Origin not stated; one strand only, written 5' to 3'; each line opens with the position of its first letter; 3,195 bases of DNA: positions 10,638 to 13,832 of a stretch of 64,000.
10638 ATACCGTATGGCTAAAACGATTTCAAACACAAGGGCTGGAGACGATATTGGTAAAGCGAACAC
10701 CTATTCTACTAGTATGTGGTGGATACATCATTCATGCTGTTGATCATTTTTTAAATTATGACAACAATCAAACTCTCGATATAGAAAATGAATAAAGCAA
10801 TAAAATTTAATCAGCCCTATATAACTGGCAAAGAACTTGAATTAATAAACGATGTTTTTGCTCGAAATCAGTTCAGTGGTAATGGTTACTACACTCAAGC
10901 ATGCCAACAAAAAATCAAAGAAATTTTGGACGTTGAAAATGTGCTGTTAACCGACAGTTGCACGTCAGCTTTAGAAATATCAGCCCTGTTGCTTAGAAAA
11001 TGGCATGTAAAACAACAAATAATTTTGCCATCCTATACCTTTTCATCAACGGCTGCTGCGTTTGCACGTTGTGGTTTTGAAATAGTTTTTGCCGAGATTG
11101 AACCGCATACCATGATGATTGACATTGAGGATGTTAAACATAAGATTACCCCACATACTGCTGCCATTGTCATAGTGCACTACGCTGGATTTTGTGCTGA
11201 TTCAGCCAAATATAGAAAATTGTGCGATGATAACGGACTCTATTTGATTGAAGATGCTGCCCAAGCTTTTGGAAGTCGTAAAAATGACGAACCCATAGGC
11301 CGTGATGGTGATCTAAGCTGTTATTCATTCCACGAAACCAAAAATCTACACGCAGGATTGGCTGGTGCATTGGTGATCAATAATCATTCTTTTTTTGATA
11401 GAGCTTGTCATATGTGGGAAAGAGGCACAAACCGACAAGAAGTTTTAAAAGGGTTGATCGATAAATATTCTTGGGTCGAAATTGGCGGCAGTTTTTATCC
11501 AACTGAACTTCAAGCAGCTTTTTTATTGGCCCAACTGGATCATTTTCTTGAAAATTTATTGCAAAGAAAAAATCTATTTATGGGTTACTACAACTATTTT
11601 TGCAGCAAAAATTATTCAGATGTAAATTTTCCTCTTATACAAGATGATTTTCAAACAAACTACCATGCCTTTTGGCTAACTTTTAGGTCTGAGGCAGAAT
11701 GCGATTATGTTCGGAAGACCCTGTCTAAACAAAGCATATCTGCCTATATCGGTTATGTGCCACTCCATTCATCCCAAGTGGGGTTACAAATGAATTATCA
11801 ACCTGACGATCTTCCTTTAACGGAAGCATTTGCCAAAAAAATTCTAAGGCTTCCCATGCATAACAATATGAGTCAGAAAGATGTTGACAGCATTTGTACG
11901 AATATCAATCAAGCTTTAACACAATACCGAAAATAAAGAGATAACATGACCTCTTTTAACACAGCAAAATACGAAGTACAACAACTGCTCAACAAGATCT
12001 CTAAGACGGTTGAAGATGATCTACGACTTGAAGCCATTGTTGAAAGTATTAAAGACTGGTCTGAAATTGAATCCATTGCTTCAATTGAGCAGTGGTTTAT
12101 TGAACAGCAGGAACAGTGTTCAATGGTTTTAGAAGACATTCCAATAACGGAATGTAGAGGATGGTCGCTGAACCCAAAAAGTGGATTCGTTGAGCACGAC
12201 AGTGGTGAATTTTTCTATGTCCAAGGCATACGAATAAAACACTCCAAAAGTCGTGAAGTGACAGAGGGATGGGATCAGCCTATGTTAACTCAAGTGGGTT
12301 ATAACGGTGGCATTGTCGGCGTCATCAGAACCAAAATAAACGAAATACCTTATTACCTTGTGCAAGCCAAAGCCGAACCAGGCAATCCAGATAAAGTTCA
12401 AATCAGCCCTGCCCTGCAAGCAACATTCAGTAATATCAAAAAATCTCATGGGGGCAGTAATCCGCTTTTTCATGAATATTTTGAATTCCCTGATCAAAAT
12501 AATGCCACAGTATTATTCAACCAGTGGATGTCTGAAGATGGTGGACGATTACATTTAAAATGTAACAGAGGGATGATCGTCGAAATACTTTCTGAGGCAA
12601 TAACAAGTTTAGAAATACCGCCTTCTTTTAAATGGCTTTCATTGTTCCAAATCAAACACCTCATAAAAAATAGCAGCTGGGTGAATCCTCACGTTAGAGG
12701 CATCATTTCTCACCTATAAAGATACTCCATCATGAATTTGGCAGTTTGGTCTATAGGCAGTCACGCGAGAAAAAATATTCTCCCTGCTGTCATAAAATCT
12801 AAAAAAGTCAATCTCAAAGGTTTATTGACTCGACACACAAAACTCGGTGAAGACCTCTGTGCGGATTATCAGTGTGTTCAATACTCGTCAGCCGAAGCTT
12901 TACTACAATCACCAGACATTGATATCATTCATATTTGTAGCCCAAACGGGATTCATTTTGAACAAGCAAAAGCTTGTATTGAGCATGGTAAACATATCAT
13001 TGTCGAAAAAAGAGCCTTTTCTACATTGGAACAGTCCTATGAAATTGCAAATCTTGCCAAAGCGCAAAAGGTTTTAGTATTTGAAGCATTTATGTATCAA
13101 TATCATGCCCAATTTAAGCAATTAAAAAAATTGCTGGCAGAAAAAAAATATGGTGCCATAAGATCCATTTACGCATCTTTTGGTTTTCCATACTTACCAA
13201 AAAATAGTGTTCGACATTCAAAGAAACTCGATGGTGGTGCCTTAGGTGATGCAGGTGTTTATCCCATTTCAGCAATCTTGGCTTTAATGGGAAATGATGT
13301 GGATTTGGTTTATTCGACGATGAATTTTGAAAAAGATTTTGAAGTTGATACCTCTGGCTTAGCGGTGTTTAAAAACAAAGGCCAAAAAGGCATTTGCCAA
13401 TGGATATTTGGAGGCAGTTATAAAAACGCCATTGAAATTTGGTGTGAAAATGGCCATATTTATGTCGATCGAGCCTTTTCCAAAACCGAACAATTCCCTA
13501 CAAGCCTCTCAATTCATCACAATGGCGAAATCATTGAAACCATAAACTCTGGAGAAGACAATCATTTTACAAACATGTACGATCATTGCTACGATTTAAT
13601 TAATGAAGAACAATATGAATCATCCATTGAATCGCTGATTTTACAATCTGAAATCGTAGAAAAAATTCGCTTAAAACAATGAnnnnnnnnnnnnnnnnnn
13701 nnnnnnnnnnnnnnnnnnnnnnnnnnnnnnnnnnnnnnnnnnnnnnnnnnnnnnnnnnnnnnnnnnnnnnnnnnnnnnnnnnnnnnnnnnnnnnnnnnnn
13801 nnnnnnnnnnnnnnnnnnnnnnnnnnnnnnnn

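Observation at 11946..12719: Half-size, single-repeat hexose 2,3-dehydratase-like protein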

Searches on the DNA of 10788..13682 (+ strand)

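Call 22: search_dna_similar(query=window:10788-13682:+, collection=ecoli_genomes, mode=distant, max_rows=10)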
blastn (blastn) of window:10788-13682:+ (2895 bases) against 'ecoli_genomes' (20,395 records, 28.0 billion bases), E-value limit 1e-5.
No match.
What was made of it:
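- Tried and rejected: E. coli complete genomes: no similar DNA (call 22).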
